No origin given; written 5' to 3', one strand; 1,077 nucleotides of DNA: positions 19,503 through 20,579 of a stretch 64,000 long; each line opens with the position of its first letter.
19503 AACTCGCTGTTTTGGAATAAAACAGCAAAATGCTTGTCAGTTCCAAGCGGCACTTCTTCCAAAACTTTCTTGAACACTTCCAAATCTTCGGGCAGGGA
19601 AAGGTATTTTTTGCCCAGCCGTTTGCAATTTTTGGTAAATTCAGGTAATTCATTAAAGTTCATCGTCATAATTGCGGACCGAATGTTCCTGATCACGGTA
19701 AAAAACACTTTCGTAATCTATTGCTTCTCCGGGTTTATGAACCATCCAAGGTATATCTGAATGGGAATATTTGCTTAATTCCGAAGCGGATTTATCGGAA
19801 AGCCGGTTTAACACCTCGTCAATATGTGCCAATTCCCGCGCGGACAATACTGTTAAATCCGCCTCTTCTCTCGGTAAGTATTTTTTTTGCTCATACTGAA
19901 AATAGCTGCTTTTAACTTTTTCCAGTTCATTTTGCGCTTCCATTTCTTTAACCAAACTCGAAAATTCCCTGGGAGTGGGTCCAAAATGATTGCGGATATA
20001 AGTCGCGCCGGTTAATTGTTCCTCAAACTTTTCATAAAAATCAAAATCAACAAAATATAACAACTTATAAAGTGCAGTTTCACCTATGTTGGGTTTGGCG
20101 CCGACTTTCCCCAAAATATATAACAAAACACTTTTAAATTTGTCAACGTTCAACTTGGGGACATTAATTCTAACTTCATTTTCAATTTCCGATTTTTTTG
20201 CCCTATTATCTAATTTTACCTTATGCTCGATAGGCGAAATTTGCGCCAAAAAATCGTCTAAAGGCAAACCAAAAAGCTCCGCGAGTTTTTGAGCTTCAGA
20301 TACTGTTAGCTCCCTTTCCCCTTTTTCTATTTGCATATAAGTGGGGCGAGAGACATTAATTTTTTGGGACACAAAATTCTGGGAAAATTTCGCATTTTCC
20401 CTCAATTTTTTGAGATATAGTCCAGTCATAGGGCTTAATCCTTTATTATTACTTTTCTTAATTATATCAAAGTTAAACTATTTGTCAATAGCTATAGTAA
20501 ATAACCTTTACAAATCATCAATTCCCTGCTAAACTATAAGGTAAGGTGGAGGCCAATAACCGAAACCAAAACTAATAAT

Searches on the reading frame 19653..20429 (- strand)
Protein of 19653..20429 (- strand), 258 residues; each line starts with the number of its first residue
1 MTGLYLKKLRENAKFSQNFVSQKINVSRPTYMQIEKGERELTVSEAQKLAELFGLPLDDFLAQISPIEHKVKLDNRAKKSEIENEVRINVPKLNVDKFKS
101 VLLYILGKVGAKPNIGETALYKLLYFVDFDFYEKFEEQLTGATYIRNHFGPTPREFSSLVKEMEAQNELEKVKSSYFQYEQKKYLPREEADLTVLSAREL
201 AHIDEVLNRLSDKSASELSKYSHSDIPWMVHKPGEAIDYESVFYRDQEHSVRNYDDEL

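Call 28: search_protein_families(library=pfam, proteins=[window:19653-20429:-], max_evalue=0.01)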
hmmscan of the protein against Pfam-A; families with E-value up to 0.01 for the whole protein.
window:19653-20429:- (258 aa): 5 families
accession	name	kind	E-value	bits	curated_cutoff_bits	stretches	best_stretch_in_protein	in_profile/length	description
PF13274.11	SocA_Panacea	-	3.1e-18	67.2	25.7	1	120-228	1-112/113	Antitoxin SocA-like, Panacea domain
PF01381.28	HTH_3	-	1e-13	51.5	23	1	6-60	1-55/55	Helix-turn-helix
PF12844.13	HTH_19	-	2.5e-10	40.5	30.2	1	6-63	4-61/64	Helix-turn-helix domain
PF13560.12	HTH_31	-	7.8e-08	33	27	1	3-59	3-60/64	Helix-turn-helix domain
PF13443.12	HTH_26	-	0.0021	18.7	22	1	6-61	2-58/63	Cro/C1-type HTH DNA-binding domain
